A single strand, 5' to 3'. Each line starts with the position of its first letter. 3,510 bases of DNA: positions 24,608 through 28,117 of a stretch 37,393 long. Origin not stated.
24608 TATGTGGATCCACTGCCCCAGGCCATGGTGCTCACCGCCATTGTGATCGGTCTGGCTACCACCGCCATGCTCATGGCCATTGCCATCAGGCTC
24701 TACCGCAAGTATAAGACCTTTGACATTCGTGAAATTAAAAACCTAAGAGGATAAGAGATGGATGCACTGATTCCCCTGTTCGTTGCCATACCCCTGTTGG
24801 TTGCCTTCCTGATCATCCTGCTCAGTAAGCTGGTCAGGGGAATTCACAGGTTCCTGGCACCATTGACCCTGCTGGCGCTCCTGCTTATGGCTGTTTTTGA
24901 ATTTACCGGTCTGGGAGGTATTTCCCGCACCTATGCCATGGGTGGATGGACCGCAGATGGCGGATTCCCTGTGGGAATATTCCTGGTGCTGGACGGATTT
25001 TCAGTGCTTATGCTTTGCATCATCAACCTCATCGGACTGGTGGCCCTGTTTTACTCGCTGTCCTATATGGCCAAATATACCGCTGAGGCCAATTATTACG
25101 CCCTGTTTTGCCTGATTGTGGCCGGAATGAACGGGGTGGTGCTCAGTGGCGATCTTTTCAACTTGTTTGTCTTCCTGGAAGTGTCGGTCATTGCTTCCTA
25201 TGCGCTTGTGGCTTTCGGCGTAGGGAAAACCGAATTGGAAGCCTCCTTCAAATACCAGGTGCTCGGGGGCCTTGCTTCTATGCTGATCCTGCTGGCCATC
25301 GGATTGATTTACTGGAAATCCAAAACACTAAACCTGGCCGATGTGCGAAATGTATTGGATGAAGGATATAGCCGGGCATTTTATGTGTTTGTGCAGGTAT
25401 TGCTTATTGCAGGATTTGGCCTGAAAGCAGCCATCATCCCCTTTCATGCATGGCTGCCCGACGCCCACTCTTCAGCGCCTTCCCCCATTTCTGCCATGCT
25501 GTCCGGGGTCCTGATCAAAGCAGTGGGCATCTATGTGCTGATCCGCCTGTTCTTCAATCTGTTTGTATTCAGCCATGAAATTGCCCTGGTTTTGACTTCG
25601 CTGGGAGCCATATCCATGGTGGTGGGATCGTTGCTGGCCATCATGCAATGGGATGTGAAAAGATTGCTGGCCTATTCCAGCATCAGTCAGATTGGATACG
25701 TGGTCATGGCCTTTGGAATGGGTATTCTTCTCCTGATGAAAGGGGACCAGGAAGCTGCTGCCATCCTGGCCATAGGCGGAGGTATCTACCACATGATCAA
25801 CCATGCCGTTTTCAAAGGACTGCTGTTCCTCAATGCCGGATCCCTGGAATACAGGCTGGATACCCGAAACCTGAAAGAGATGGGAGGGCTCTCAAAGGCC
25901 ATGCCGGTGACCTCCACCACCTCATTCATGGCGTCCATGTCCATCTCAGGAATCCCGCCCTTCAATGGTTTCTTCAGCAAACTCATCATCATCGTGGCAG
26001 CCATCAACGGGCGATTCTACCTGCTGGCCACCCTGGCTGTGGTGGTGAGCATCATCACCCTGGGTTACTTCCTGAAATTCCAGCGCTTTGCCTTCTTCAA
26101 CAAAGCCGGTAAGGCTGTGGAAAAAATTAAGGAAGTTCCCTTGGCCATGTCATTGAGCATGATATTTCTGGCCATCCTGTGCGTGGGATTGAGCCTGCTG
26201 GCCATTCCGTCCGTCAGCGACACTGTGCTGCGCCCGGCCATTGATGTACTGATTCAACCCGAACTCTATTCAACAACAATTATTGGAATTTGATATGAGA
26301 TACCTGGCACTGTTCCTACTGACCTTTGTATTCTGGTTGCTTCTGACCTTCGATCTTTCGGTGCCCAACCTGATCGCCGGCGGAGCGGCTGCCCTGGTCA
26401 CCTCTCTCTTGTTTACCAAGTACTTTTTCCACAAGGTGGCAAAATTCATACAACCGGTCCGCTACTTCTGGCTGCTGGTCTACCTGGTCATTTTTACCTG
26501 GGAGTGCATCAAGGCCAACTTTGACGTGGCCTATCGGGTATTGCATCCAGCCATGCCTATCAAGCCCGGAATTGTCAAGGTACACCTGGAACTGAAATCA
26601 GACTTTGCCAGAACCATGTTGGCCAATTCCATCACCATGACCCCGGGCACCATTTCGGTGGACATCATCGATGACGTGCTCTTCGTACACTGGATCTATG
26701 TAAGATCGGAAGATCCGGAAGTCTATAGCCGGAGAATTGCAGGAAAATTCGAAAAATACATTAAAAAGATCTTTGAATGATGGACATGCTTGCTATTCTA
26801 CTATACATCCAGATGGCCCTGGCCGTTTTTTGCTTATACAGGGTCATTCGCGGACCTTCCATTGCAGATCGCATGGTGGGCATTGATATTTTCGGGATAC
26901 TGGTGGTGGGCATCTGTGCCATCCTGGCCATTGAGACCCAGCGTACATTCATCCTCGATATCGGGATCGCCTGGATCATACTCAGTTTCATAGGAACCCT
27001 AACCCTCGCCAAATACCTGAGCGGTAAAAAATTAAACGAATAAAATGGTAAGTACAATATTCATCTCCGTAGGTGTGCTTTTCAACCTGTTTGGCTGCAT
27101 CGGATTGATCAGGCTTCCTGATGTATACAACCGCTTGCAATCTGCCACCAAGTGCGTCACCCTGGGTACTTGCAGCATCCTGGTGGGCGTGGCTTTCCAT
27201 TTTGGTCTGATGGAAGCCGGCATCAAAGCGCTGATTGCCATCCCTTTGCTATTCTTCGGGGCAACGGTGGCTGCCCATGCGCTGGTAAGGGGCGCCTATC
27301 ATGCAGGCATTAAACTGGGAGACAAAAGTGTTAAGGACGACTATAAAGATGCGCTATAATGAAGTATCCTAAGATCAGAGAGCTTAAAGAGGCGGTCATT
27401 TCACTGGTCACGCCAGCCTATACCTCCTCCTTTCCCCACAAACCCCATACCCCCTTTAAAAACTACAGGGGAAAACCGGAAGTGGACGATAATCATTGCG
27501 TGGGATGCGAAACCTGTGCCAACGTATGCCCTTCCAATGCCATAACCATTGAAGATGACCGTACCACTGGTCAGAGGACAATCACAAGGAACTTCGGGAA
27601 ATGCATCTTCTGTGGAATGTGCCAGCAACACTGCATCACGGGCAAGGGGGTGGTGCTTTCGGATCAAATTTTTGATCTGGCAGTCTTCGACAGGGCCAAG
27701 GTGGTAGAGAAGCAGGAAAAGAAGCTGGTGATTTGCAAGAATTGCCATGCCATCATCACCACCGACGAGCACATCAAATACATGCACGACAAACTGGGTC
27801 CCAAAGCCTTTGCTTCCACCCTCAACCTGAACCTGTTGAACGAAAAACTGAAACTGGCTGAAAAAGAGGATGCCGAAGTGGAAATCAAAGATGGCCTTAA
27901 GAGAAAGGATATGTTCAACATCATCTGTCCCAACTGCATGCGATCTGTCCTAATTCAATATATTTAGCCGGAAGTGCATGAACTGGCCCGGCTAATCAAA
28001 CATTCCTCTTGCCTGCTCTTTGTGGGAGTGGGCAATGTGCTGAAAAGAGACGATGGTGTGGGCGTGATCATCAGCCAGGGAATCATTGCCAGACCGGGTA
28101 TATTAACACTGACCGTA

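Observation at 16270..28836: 19-gene, three-module operon: HydBG/AsrAB-like oxidoreductase + group-4 [NiFe]-hydrogenase + full Mrp antiporter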

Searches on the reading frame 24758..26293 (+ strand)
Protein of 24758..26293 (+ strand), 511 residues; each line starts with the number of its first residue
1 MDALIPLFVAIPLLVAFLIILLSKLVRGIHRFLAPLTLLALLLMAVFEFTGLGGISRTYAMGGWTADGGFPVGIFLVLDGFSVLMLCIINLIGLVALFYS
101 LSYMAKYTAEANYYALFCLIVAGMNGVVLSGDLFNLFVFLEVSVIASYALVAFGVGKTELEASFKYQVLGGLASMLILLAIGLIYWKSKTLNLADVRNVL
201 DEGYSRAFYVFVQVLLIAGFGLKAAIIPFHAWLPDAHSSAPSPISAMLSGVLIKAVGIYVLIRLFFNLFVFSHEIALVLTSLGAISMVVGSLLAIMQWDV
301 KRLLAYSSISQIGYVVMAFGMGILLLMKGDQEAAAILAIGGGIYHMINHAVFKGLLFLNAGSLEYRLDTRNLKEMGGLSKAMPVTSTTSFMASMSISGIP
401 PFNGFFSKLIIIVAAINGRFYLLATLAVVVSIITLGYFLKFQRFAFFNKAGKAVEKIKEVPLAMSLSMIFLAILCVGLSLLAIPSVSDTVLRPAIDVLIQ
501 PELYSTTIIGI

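Call 5: search_protein_families(library=pfam, proteins=[window:24758-26293:+], max_evalue=0.01)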
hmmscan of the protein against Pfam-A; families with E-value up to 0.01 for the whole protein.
window:24758-26293:+ (511 aa): 3 families
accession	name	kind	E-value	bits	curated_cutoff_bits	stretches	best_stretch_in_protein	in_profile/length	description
PF00361.26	Proton_antipo_M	-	1.1e-66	225.5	21.5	1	130-434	1-294/294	NADH:quinone oxidoreductase/Mrp antiporter, TM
PF00662.26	Proton_antipo_N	-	7.2e-08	32.6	24.5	1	64-111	1-48/51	NADH-Ubiquinone oxidoreductase (complex I), chain 5 N-terminus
PF10125.14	NADHdeh_related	-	1.3e-05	25.2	27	1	116-237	75-189/218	NADH dehydrogenase I, subunit N related protein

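Call 64: search_protein_families(library=ncbifam, proteins=[window:24758-26293:+], max_evalue=0.00001)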
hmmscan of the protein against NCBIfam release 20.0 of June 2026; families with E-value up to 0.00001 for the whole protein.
window:24758-26293:+ (511 aa): 75 families (the best 25 are shown)
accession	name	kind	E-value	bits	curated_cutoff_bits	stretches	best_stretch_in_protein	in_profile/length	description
NF006240.0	PRK08376.1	subfamily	6.5e-117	391.6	662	1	2-510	4-519/521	putative monovalent cation/H+ antiporter subunit D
NF005086.0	PRK06521.1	equivalog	5.7e-91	306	667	1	7-498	10-506/669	hydrogenase 4 subunit B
NF006419.0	PRK08668.1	equivalog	7.4e-86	289.2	617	1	7-481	6-466/613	NADH dehydrogenase subunit M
NF006241.0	PRK08377.1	equivalog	5.1e-85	286.3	645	1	6-480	6-461/494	NADH dehydrogenase subunit N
NF009306.0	PRK12663.1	equivalog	7.9e-85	285.5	542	1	3-508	4-491/498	Na+/H+ antiporter subunit D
NF005818.0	PRK07691.1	equivalog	4.2e-81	273.4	586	1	2-509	3-494/496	Na+/H+ antiporter subunit D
NF005097.0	PRK06525.1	equivalog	3e-79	267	430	1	9-485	9-478/480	hydrogenase 4 subunit D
NF009305.0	PRK12662.1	equivalog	9.5e-77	258.8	700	1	4-484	5-478/492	putative monovalent cation/H+ antiporter subunit D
NF009285.0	PRK12645.1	equivalog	3.9e-73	247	1028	1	6-500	5-510/804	Na+/H+ antiporter subunit A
NF009308.0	PRK12665.1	equivalog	7.3e-73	245.9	585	1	1-455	5-447/531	Na+/H+ antiporter subunit D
TIGR01972.1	NDH_I_M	subfamily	3.3e-70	237.1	263.8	1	7-480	3-466/486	NADH-quinone oxidoreductase subunit M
NF005141.0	PRK06590.1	equivalog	2e-69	235.1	556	1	4-490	4-476/615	NADH-quinone oxidoreductase subunit L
TIGR01770.1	NDH_I_N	subfamily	3.2e-69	234.1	332.6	1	32-480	33-466/472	NADH-quinone oxidoreductase subunit NuoN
TIGR00940.1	2a6301s01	subfamily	6.4e-69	233.1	920.45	1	9-497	5-503/793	monovalent cation:proton antiporter subunit A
NF009288.0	PRK12648.1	equivalog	7.1e-69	232.9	1104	1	5-499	3-488/954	monovalent cation/H+ antiporter subunit A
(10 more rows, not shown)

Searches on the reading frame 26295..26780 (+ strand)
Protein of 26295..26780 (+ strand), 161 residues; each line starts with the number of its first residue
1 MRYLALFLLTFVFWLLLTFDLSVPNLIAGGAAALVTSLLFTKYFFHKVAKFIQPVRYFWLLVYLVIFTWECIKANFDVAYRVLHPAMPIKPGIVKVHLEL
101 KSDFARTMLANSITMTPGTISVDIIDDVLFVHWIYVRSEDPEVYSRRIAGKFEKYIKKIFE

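Call 5: search_protein_families(library=pfam, proteins=[window:26295-26780:+], max_evalue=0.01)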
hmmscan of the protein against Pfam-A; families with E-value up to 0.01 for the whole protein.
window:26295-26780:+ (161 aa): 1 family
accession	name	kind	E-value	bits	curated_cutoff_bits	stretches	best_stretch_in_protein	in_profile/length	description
PF01899.21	MNHE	-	2e-43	148.1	27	1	8-159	2-145/145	Na+/H+ ion antiporter subunit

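Call 64: search_protein_families(library=ncbifam, proteins=[window:26295-26780:+], max_evalue=0.00001)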
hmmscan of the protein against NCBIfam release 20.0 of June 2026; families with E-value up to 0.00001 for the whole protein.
window:26295-26780:+ (161 aa): 16 families
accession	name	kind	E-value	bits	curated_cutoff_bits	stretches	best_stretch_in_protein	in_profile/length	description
NF006245.0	PRK08383.1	subfamily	1.2e-33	116.4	192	1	1-159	1-166/168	putative monovalent cation/H+ antiporter subunit E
TIGR00942.1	2a6301s05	subfamily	2.8e-33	114.9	212.25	1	14-161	1-144/144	multicomponent Na+:H+ antiporter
NF009295.0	PRK12652.1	equivalog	2.9e-29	102.4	290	1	2-136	170-305/368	monovalent cation/H+ antiporter subunit E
NF006519.0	PRK08965.1-3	equivalog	1.7e-27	96.2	190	1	1-161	1-157/158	Na+/H+ antiporter subunit E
NF006244.0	PRK08382.1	equivalog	5.4e-27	95.1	226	1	7-160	39-200/201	putative monovalent cation/H+ antiporter subunit E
NF006518.0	PRK08965.1-2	equivalog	2.7e-26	92.3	159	1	6-161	15-166/166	Na+/H+ antiporter subunit E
NF009292.0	PRK12651.1-3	equivalog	1.6e-22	80.2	213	1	7-160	8-157/158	Na+/H+ antiporter subunit E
NF006521.0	PRK08965.1-5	equivalog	1.4e-19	70.4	141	1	5-161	18-171/180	Na+/H+ antiporter subunit E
NF009291.0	PRK12651.1-1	equivalog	1.6e-19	70.5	228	1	6-159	7-156/159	Na+/H+ antiporter subunit E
NF006520.0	PRK08965.1-4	equivalog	5.3e-17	62.2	175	1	7-161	11-162/162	Na+/H+ antiporter subunit E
NF004922.0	PRK06279.1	equivalog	1.8e-16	60.3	99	1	57-161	3-100/100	putative monovalent cation/H+ antiporter subunit E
NF006517.0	PRK08965.1-1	equivalog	1.5e-15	57.8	180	1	4-159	5-159/161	Na+/H+ antiporter subunit E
NF009240.0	PRK12596.1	equivalog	1e-11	44.9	277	1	3-160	7-159/171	putative monovalent cation/H+ antiporter subunit E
NF005131.0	PRK06580.1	equivalog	3e-08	33.8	121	1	60-138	9-87/107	putative monovalent cation/H+ antiporter subunit E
NF009294.0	PRK12651.1-5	equivalog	3e-07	30.3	303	1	4-161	8-162/162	Na+/H+ antiporter subunit E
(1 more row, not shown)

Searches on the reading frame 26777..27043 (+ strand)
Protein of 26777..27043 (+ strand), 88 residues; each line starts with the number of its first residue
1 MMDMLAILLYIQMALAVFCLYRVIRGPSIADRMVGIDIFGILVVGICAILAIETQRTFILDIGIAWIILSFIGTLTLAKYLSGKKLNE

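Call 5: search_protein_families(library=pfam, proteins=[window:26777-27043:+], max_evalue=0.01)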
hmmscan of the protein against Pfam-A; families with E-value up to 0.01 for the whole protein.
window:26777-27043:+ (88 aa): 1 family
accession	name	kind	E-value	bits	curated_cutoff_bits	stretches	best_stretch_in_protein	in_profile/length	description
PF04066.18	MrpF_PhaF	-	8.2e-14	52.2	23.3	1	30-81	1-52/53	Multiple resistance and pH regulation protein F (MrpF / PhaF)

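Call 64: search_protein_families(library=ncbifam, proteins=[window:26777-27043:+], max_evalue=0.00001)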
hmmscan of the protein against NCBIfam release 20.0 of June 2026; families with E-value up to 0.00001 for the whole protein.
window:26777-27043:+ (88 aa): 13 families
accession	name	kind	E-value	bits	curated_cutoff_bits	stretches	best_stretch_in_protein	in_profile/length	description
NF009242.0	PRK12599.1-1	equivalog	1.3e-18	67.2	89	1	6-84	6-84/86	putative monovalent cation/H+ antiporter subunit F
NF006243.0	PRK08381.1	equivalog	5.9e-17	61.8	79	1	3-85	5-87/89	putative monovalent cation/H+ antiporter subunit F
NF009243.0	PRK12599.1-2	equivalog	1.8e-15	57.4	95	1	11-85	14-88/91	putative monovalent cation/H+ antiporter subunit F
NF009248.0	PRK12600.1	equivalog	2.9e-15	56.3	97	1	4-83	5-84/94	Na(+)/H(+) antiporter subunit F1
NF009247.0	PRK12599.1-6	equivalog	7.1e-15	55.3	100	1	5-82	7-84/89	putative monovalent cation/H+ antiporter subunit F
NF009246.0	PRK12599.1-5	equivalog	1.2e-14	54.7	92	1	9-85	6-83/83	putative monovalent cation/H+ antiporter subunit F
NF009250.0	PRK12604.1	equivalog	1.3e-14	54.5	100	1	3-83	2-82/84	putative monovalent cation/H+ antiporter subunit F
NF009244.0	PRK12599.1-3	equivalog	2.8e-12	47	90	1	8-80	12-84/92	putative monovalent cation/H+ antiporter subunit F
NF009245.0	PRK12599.1-4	equivalog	1.4e-11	44.8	114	1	9-85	16-91/121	cation:proton antiporter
NF009300.0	PRK12657.1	equivalog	1.2e-10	41.5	103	1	8-85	14-90/100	putative monovalent cation/H+ antiporter subunit F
NF004812.0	PRK06161.1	equivalog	6.9e-10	39.3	93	1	8-82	13-86/92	K+/H+ antiporter subunit F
NF005930.0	PRK07948.1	equivalog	1e-06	29.2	82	1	5-80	5-80/86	monovalent cation/H+ antiporter complex subunit F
NF009249.0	PRK12603.1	equivalog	1.7e-06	28.3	81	1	4-82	2-81/90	putative monovalent cation/H+ antiporter subunit F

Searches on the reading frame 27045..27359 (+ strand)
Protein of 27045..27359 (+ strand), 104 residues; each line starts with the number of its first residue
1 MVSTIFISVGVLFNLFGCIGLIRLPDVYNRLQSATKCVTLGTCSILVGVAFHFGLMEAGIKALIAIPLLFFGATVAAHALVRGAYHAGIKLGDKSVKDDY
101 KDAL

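Call 5: search_protein_families(library=pfam, proteins=[window:27045-27359:+], max_evalue=0.01)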
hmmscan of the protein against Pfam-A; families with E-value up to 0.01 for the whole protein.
window:27045-27359:+ (104 aa): 1 family
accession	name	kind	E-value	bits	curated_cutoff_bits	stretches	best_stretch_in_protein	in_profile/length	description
PF03334.19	PhaG_MnhG_YufB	-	6.7e-22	78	23.4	1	6-85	1-80/80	Na+/H+ antiporter subunit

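Call 64: search_protein_families(library=ncbifam, proteins=[window:27045-27359:+], max_evalue=0.00001)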
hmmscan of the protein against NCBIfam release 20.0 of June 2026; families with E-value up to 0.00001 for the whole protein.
window:27045-27359:+ (104 aa): 12 families
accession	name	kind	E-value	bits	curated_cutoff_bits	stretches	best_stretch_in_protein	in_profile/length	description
NF009314.0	PRK12674.1-2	subfamily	1.6e-28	98.7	102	1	1-103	6-108/116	Na+/H+ antiporter subunit G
TIGR01300.1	CPA3_mnhG_phaG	equivalog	2.7e-24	85.3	63.1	1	6-100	2-97/97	monovalent cation/H(+) antiporter subunit G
NF009312.0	PRK12672.1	subfamily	4.6e-18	65.5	122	1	3-102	7-115/122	putative monovalent cation/H+ antiporter subunit G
NF009316.0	PRK12674.1-5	equivalog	1.8e-17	63.3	122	1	3-97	9-105/121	Na+/H+ antiporter subunit G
NF009320.0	PRK12675.1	equivalog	2.5e-17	63.3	128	1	1-91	1-92/104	putative monovalent cation/H+ antiporter subunit G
NF009236.0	PRK12586.1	equivalog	5.1e-16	58.8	156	1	2-103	11-114/145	Na+/H+ antiporter subunit G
NF009311.0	PRK12670.1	equivalog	6.3e-15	54.9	116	1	1-87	4-90/99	putative monovalent cation/H+ antiporter subunit G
NF009313.0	PRK12674.1-1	equivalog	9.2e-15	54.7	151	1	4-100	10-106/140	Na+/H+ antiporter subunit G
NF009237.0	PRK12587.1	equivalog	3.8e-13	49.5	158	1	2-101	9-110/118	Na+/H+ antiporter subunit G1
NF009235.0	PRK12585.1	equivalog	1.4e-12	47.4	273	1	3-92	9-100/197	putative monovalent cation/H+ antiporter subunit G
NF009317.0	PRK12674.2-1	equivalog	1.4e-07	31.7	107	1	5-87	9-91/105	Na+/H+ antiporter subunit G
NF009315.0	PRK12674.1-4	equivalog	6.8e-06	26.3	130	1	3-82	15-96/121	Na+/H+ antiporter subunit G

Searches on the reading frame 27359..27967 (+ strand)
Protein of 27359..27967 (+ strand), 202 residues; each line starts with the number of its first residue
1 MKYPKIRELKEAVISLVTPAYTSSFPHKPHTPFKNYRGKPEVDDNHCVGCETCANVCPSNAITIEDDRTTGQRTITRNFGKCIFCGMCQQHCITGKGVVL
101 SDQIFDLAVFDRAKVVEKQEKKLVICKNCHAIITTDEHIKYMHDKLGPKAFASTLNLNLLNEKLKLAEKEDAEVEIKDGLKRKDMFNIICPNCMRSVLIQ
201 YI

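Call 5: search_protein_families(library=pfam, proteins=[window:27359-27967:+], max_evalue=0.01)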
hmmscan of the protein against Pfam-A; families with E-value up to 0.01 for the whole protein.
window:27359-27967:+ (202 aa): 11 families
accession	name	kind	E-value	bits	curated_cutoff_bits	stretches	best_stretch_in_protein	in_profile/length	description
PF12838.12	Fer4_7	-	1.1e-10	42.3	27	1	46-95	1-51/52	4Fe-4S dicluster domain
PF00037.32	Fer4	-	5.1e-09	36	21.1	2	40-63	1-24/24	4Fe-4S binding domain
PF13187.11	Fer4_9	-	5.6e-08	33.1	27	1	46-94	1-49/52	4Fe-4S dicluster domain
PF13237.11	Fer4_10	-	1.5e-07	31.7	25.5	1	40-92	2-52/53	4Fe-4S dicluster domain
PF12837.12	Fer4_6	-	2.3e-05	24.6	25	1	39-62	1-24/24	4Fe-4S binding domain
PF14697.11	Fer4_21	-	2.8e-05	24.6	35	1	41-63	35-58/59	4Fe-4S dicluster domain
PF12797.12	Fer4_2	-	0.00011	22.3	24.5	1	39-59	2-22/22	4Fe-4S binding domain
PF13183.11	Fer4_8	-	0.00069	20.5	27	0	45-60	52-67/68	4Fe-4S dicluster domain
PF17179.9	Fer4_22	-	0.0011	20.3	27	0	39-60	73-94/95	4Fe-4S dicluster domain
PF13484.11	Fer4_16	-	0.0014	19.8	30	1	46-72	1-27/66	4Fe-4S double cluster binding domain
PF25160.1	LdpA_Fe-S-bd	-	0.0038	17.4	27.6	1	41-64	22-45/49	LdpA Fe-S cluster-binding domain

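Call 9: search_protein_families(library=ncbifam, proteins=[window:27359-27967:+], max_evalue=0.001)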
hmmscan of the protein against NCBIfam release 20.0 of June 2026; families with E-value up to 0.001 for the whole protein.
window:27359-27967:+ (202 aa): 45 families (the best 25 are shown)
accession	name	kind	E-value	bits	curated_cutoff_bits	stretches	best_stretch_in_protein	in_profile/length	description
NF009053.0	PRK12387.1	subfamily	9.3e-34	116.7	204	1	19-150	12-141/180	formate hydrogenlyase complex iron-sulfur subunit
NF006076.0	PRK08222.1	equivalog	2.7e-26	92.5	270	1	21-146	14-137/181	hydrogenase 4 subunit H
TIGR01971.1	NuoI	subfamily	9.2e-18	64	113.05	1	15-120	8-119/121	NADH-quinone oxidoreductase, chain I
NF004537.0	PRK05888.1-3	equivalog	3.2e-16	59.4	163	1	20-125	38-156/204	NADH-quinone oxidoreductase subunit NuoI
NF040612.1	F420_dehyd_FpoI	exception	4.6e-14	52.4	180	1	6-94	3-96/135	F420H2 dehydrogenase subunit FpoI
NF006221.0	PRK08348.1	subfamily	1.6e-13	50.5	124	1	10-113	8-106/136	NADH-plastoquinone oxidoreductase subunit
NF004536.0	PRK05888.1-1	equivalog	1.7e-13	50.3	212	1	9-124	17-139/180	NADH-quinone oxidoreductase subunit NuoI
NF004538.0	PRK05888.1-4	equivalog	3.3e-13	49.5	135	1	42-136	58-154/162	NADH-quinone oxidoreductase subunit NuoI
NF004541.0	PRK05888.2-2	equivalog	9.8e-12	45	217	1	11-121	26-133/168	NADH-quinone oxidoreductase subunit NuoI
NF045874.1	Vhu_polyferre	exception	3.5e-11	42.4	600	1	40-149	123-223/381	F420-non-reducing hydrogenase associated-polyferredoxin VhuB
NF004540.0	PRK05888.2-1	equivalog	3.6e-11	42.8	215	1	7-116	6-120/139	NADH-quinone oxidoreductase subunit NuoI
NF004539.0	PRK05888.1-5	equivalog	4.8e-11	42.6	225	1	21-123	32-141/162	NADH-quinone oxidoreductase subunit NuoI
NF010590.0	PRK13984.1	equivalog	1.1e-10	40.3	946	1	24-96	29-107/611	putative oxidoreductase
TIGR00403.1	ndhI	equivalog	9.1e-10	38.4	302.35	1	22-117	39-137/183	NAD(P)H-quinone oxidoreductase subunit I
NF004543.0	PRK05888.2-5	equivalog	1.1e-09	38.1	243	1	22-96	36-114/217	NADH-quinone oxidoreductase subunit NuoI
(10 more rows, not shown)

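Call 50: search_solved_structures(query=window:27359-27967:+, max_evalue=0.00001)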
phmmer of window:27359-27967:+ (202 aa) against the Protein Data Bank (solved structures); distinct sequences matched with E-value up to 0.00001: 49.
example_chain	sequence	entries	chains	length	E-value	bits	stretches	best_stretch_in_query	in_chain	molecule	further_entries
7z0s_F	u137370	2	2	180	4.6e-26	95.2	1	18-141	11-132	Formate hydrogenlyase subunit 6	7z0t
5t5i_F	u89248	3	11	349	8.9e-18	68.1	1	31-94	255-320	Tungsten formylmethanofuran dehydrogenase subunit fwdF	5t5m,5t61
9sw6_H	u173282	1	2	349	9.5e-17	64.7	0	39-93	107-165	Tungsten formylmethanofuran dehydrogenase, subunit F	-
9sfi_T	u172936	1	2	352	2.7e-16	63.2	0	37-94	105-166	4Fe-4S ferredoxin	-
8qby_I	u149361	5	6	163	1.7e-11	47.6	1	16-122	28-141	NADH-quinone oxidoreductase subunit I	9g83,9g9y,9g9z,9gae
7zm7_I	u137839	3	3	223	3.7e-11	46.5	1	17-121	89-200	Oxidoreductase-like protein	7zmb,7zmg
9sfi_O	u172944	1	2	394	1.3e-10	44.7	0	41-93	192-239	Ferredoxin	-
9f5x_G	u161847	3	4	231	1.7e-10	44.3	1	43-120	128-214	NADH:ubiquinone oxidoreductase subunit 8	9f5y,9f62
7arc_I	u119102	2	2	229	2e-10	44.1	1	42-119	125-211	TYKY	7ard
5lc5_I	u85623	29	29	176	2.2e-10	43.9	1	42-120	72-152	NADH dehydrogenase [ubiquinone] iron-sulfur protein 8, mitochondrial | Mitochondrial complex I, TYKY subunit | NADH:ubiquinone oxidoreductase core subunit S8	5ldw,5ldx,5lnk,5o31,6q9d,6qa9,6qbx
8b9z_I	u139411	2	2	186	2.3e-10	43.9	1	43-121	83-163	NADH dehydrogenase (ubiquinone) 23 kDa subunit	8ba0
7v2c_B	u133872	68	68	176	2.3e-10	43.9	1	42-120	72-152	NADH dehydrogenase [ubiquinone] iron-sulfur protein 8, mitochondrial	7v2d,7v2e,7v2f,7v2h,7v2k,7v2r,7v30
7ar7_I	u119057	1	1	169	3.3e-10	43.4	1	40-117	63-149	NADH dehydrogenase [ubiquinone] iron-sulfur protein 8-A, mitochondrial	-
5xtb_B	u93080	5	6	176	3.3e-10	43.4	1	43-120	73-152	NADH dehydrogenase [ubiquinone] iron-sulfur protein 8, mitochondrial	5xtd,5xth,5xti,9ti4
8esw_S8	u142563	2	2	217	3.3e-10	43.4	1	43-120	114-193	NADH dehydrogenase (ubiquinone) 23 kDa subunit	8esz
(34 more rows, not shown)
